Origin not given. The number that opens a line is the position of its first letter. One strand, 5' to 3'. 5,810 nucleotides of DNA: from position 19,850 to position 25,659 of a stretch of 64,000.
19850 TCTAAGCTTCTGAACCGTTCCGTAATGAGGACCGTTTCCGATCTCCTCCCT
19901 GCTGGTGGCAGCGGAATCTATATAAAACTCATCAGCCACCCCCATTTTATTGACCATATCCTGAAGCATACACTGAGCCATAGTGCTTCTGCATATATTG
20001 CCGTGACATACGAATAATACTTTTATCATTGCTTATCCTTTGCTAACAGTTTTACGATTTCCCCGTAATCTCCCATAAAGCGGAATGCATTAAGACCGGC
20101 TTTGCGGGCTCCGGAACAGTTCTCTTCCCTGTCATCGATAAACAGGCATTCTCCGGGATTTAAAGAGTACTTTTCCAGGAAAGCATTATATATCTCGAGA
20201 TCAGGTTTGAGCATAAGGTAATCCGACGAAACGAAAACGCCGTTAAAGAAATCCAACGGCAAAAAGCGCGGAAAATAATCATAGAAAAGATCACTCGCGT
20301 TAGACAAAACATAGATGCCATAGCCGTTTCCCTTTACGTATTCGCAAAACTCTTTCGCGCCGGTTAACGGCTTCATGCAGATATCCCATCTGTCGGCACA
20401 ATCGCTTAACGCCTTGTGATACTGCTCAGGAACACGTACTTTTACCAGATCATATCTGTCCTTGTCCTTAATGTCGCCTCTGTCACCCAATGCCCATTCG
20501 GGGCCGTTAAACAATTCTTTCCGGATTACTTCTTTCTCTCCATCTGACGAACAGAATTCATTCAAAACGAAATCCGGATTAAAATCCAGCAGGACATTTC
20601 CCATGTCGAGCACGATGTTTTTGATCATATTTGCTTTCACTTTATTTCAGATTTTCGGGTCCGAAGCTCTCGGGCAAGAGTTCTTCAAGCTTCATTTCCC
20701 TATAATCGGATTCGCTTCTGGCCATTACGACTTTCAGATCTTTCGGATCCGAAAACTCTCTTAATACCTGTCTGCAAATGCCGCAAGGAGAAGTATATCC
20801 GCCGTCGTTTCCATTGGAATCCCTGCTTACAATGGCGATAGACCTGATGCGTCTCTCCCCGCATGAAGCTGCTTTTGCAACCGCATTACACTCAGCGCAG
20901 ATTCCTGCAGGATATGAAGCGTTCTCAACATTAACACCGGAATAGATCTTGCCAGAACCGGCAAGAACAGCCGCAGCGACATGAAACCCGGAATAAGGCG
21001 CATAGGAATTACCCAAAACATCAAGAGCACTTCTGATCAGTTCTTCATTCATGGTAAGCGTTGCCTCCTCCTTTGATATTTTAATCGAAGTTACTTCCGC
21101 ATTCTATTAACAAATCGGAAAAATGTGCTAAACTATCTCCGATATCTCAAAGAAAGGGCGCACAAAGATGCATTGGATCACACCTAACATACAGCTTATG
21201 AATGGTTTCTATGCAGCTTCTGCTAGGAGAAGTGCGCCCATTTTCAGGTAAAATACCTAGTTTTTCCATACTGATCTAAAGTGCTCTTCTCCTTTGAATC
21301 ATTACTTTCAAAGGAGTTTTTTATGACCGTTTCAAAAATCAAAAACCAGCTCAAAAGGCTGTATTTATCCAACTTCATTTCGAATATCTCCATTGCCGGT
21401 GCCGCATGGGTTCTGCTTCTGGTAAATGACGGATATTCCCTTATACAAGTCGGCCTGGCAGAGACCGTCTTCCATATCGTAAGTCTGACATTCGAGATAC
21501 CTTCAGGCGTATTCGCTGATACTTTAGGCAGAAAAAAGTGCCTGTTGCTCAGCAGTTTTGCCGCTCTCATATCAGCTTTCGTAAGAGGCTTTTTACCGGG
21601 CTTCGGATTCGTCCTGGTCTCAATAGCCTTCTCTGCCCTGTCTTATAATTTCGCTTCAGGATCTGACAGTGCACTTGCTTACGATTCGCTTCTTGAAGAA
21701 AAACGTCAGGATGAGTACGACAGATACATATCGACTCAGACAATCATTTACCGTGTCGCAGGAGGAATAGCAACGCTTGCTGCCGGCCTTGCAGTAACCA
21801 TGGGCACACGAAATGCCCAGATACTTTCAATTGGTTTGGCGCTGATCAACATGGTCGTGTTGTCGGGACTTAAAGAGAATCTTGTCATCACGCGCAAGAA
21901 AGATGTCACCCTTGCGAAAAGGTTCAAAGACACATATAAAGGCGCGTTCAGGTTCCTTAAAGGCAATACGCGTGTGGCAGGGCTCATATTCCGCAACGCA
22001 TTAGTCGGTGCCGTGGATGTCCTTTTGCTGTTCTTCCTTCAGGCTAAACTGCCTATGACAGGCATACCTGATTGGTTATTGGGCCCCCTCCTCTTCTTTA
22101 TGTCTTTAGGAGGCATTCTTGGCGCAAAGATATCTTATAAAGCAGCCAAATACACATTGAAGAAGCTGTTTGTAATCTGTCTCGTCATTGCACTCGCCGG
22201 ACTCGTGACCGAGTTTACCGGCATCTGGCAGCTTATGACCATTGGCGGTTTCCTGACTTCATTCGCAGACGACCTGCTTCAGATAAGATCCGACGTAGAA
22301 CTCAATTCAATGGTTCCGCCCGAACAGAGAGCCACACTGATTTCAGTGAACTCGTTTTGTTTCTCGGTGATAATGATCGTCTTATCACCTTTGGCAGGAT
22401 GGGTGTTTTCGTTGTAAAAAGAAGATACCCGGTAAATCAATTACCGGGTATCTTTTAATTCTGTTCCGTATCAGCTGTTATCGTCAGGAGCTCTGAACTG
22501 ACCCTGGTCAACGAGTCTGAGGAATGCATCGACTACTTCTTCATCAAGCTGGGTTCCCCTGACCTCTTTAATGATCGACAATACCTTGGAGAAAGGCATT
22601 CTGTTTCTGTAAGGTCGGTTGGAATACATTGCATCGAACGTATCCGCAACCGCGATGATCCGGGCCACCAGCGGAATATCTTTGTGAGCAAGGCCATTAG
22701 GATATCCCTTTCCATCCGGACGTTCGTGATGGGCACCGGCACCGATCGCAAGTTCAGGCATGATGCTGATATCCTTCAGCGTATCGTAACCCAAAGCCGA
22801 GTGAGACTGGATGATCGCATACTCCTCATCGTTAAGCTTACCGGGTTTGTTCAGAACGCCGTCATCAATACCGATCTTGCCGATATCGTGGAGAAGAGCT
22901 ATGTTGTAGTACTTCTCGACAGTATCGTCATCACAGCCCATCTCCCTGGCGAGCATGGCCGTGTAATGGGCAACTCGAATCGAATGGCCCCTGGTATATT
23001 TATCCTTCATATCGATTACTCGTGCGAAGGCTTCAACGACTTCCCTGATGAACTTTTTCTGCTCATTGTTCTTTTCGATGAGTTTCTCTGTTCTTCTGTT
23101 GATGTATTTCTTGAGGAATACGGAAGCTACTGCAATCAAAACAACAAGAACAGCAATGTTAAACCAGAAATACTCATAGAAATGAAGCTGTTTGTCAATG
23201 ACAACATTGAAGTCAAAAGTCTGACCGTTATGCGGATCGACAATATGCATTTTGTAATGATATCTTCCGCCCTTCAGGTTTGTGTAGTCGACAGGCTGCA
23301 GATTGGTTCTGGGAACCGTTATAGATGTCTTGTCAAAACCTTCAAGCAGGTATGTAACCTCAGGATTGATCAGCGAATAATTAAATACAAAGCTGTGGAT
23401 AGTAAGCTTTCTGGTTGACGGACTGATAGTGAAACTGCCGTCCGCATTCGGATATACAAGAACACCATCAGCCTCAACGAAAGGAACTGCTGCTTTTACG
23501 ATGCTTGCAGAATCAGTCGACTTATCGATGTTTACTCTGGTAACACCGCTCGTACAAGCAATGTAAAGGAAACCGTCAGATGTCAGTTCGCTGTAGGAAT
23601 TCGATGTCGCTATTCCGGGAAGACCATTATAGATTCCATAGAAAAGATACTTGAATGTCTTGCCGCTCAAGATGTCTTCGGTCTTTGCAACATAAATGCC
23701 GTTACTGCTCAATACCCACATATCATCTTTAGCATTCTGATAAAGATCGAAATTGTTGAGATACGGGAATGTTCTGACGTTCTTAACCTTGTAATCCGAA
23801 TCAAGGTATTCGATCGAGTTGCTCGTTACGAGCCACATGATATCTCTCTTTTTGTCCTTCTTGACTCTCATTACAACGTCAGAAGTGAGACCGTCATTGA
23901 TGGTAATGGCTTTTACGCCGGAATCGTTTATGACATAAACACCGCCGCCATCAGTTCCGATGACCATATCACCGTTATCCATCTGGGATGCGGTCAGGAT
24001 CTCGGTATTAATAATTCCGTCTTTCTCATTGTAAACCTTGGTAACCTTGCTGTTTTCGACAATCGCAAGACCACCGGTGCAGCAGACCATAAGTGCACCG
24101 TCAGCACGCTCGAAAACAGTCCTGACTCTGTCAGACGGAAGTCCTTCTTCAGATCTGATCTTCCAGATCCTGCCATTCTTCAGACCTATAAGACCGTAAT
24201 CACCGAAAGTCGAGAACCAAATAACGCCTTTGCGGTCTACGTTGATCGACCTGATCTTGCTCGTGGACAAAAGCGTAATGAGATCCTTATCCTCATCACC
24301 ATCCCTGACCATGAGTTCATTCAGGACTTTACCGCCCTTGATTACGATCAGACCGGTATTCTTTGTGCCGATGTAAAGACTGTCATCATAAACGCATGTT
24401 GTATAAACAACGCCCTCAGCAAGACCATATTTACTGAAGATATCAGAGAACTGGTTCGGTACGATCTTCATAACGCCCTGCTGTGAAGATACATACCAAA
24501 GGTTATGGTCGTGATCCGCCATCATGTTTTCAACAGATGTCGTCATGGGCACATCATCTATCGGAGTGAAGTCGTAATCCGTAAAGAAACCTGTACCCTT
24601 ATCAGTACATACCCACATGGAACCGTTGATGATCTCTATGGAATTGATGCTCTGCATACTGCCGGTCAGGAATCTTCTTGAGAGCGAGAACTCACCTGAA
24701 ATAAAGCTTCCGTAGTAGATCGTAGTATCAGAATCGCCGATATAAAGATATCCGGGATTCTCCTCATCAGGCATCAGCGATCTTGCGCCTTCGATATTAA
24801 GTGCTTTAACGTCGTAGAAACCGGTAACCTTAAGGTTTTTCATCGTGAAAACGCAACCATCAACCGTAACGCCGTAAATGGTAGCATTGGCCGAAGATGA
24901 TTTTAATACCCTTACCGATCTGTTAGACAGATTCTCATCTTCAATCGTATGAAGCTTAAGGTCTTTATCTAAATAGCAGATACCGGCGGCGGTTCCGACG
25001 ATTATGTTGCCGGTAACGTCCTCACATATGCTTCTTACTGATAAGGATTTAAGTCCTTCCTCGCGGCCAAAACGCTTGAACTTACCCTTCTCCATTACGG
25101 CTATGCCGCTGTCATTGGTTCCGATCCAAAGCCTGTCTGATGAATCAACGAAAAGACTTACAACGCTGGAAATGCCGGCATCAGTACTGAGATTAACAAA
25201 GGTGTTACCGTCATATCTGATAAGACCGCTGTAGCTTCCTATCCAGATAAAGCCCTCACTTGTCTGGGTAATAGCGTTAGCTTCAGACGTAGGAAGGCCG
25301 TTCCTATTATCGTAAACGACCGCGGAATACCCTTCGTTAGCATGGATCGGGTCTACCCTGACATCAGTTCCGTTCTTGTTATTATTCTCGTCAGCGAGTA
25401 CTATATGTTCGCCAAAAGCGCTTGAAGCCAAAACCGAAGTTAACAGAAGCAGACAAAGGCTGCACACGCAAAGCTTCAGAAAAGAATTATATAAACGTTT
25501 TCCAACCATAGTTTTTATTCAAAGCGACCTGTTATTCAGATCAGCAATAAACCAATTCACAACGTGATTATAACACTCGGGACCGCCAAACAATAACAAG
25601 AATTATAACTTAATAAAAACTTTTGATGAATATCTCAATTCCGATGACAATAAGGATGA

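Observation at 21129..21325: Complete leader-peptide attenuator switch upstream of an MFS transporter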

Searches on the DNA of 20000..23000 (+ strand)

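Call 3: search_rna_families(source=window, start=20000, end=23000, threshold=evalue, max_evalue=10, show_alignments=3)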
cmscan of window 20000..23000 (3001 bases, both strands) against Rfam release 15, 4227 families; matches with E-value up to 10: 1.
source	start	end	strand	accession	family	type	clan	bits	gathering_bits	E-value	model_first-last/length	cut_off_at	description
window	22217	22320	-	RF01954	SOX2OT_exon4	Gene; lncRNA;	-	15.7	40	5.8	1-109/109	no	SOX2 overlapping transcript exon 4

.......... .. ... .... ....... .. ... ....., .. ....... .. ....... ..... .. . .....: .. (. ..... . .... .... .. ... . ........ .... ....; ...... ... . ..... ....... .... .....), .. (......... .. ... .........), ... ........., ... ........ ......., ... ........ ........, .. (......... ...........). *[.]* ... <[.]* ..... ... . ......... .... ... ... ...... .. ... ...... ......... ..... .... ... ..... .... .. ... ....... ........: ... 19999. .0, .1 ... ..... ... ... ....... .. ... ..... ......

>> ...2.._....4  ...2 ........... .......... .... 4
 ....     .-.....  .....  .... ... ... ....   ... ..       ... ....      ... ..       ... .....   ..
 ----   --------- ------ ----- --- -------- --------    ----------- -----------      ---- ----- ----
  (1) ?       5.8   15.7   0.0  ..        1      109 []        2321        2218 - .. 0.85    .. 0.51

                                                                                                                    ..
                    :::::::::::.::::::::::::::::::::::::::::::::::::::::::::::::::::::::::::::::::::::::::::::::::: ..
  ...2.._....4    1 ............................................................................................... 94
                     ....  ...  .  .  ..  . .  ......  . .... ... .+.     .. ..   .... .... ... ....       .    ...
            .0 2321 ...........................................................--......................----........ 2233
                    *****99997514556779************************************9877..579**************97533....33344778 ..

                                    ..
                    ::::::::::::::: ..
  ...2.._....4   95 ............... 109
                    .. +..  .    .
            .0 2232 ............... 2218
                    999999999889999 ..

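Call 44: search_dna_similar(query=window:21150-21325:+, collection=plasmids, mode=distant, max_rows=10, max_evalue=0.01)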
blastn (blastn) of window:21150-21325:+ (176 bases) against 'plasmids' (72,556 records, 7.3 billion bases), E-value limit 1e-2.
No match.

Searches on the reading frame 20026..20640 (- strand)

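Call 6: search_protein_families(library=pfam, proteins=[window:20026-20640:-])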
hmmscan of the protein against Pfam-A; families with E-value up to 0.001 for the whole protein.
window:20026-20640:- (204 aa): 2 families
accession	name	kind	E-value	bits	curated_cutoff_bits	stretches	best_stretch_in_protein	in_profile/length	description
PF00702.32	Hydrolase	-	2.9e-13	51.1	26.4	1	6-182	1-191/191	haloacid dehalogenase-like hydrolase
PF13419.12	HAD_2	-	6.9e-11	43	23.8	1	88-185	77-175/178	Haloacid dehalogenase-like hydrolase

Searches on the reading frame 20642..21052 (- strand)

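Call 6: search_protein_families(library=pfam, proteins=[window:20642-21052:-])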
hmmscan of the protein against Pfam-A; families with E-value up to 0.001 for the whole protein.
window:20642-21052:- (136 aa): 2 families
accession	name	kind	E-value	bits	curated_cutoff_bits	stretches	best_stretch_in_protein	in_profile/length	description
PF00383.29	dCMP_cyt_deam_1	-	3.4e-16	59.4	25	1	3-102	5-95/102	Cytidine and deoxycytidylate deaminase zinc-binding region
PF08211.18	dCMP_cyt_deam_2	-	1.4e-09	38.7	25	1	3-63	42-102/130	Cytidine and deoxycytidylate deaminase zinc-binding region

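Call 8: search_protein_families(library=ncbifam, proteins=[window:20642-21052:-], max_evalue=0.01)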
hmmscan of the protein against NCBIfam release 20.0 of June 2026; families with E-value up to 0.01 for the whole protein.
window:20642-21052:- (136 aa): 7 families
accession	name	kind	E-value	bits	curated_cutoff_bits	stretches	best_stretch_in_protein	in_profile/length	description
NF004064.0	PRK05578.1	equivalog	1.4e-40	138.4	74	1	2-136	6-129/130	cytidine deaminase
TIGR01354.1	cyt_deam_tetra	equivalog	1.7e-40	138.2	113.65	1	4-134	2-125/126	cytidine deaminase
NF009076.0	PRK12411.1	equivalog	1.5e-28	99.4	216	1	3-135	4-130/132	cytidine deaminase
TIGR01355.1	cyt_deam_dimer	equivalog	2e-22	79.8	275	1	5-135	28-145/283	cytidine deaminase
NF006537.0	PRK09027.1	equivalog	1.5e-21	77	153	2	21-136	69-171/295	cytidine deaminase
NF005314.0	PRK06848.1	equivalog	2e-17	63.5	131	1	3-130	8-134/139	cytidine deaminase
NF006155.0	PRK08298.1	equivalog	3.3e-13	49.8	129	1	2-128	4-127/136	cytidine deaminase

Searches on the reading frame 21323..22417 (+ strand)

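Call 6: search_protein_families(library=pfam, proteins=[window:21323-22417:+])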
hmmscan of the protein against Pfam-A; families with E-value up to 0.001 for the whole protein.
window:21323-22417:+ (364 aa): 1 family
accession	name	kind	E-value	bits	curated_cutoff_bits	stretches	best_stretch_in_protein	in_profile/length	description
PF07690.21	MFS_1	-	9.9e-19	67.9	33.4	2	19-270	7-261/347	Major Facilitator Superfamily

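Call 8: search_protein_families(library=ncbifam, proteins=[window:21323-22417:+], max_evalue=0.01)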
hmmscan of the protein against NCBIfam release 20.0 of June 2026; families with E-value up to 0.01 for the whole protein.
window:21323-22417:+ (364 aa): 6 families
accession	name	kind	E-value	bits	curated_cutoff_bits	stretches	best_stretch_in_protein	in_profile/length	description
NF040872.1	MFS_HP1165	exception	1.2e-10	41.1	700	1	14-354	9-345/385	HP1165 family MFS efflux transporter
NF000043.1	tet_MFS_P_a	exception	1.8e-07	30.3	750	1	41-222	42-221/420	tetracycline efflux MFS transporter TetA(P)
NF000049.1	tet_MFS_40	exception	4.1e-06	26.2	800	1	40-220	42-220/406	tetracycline efflux MFS transporter Tet(40)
TIGR00880.1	2_A_01_02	superfamily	0.00038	20.6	131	1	52-130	9-87/141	multidrug resistance protein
TIGR01299.1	synapt_SV2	subfamily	0.00095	17.2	637.3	1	62-130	223-291/742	synaptic vesicle protein SV2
TIGR00898.1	2A0119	subfamily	0.0012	17.7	550.75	1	42-99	127-184/506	cation transport protein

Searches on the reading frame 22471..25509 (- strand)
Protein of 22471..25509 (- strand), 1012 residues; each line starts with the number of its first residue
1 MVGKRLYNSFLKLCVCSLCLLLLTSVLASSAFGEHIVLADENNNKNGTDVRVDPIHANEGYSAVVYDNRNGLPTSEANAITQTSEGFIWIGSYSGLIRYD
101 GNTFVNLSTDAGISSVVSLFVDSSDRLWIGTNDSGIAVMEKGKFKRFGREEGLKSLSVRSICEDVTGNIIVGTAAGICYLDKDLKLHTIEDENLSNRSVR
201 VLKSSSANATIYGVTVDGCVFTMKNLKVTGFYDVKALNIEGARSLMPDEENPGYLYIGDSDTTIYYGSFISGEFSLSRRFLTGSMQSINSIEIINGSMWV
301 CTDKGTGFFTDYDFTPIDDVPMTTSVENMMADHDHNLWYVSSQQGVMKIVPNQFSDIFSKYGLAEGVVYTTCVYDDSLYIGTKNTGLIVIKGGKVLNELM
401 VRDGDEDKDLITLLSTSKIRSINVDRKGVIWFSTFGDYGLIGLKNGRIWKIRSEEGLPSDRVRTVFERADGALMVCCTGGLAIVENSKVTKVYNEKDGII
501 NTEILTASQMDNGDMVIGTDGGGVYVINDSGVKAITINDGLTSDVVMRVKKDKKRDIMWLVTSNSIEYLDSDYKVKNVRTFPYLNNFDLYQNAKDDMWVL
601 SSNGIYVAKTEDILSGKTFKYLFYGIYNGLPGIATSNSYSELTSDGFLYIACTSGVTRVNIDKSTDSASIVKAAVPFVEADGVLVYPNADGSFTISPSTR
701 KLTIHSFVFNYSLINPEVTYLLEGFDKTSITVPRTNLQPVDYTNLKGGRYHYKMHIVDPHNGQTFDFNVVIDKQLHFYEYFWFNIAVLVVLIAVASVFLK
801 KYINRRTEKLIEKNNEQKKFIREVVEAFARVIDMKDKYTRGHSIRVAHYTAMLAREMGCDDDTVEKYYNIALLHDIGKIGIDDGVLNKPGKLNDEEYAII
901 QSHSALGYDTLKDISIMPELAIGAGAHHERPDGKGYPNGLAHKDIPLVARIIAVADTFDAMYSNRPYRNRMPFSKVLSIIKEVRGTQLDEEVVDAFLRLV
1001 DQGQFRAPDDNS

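Call 6: search_protein_families(library=pfam, proteins=[window:22471-25509:-])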
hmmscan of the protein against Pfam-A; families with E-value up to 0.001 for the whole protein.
window:22471-25509:- (1012 aa): 4 families
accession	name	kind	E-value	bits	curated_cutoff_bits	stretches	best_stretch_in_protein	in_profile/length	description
PF13487.12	HD_5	-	1.3e-31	110.1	27.2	1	827-992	2-170/170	HD domain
PF01966.28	HD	-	7.9e-20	71.7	22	1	841-961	3-116/116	HD domain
PF07494.17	Reg_prop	-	2.3e-18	64.4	20.4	0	115-133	6-24/24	Two component regulator propeller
PF08668.18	HDOD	-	0.00016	21.7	22.9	1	839-888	95-142/196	HDOD domain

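Call 8: search_protein_families(library=ncbifam, proteins=[window:22471-25509:-], max_evalue=0.01)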
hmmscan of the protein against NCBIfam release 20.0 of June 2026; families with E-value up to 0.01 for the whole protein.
window:22471-25509:- (1012 aa): 4 families
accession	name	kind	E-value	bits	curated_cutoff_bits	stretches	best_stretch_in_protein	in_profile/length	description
NF053512.1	nitric_RR_NosR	exception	8.1e-38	130.5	400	1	803-1002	156-356/422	response regulator c-di-GMP phosphodiesterase, NosR family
TIGR00277.1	HDIG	domain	1e-07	31.7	27.6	1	839-929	5-83/84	HDIG domain-containing metalloprotein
TIGR03319.1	RNase_Y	equivalog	0.00097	17.7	454.35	1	842-882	333-369/514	ribonuclease Y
NF009344.0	PRK12705.1-1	equivalog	0.0058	15.3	831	1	841-878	390-424/572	hypothetical protein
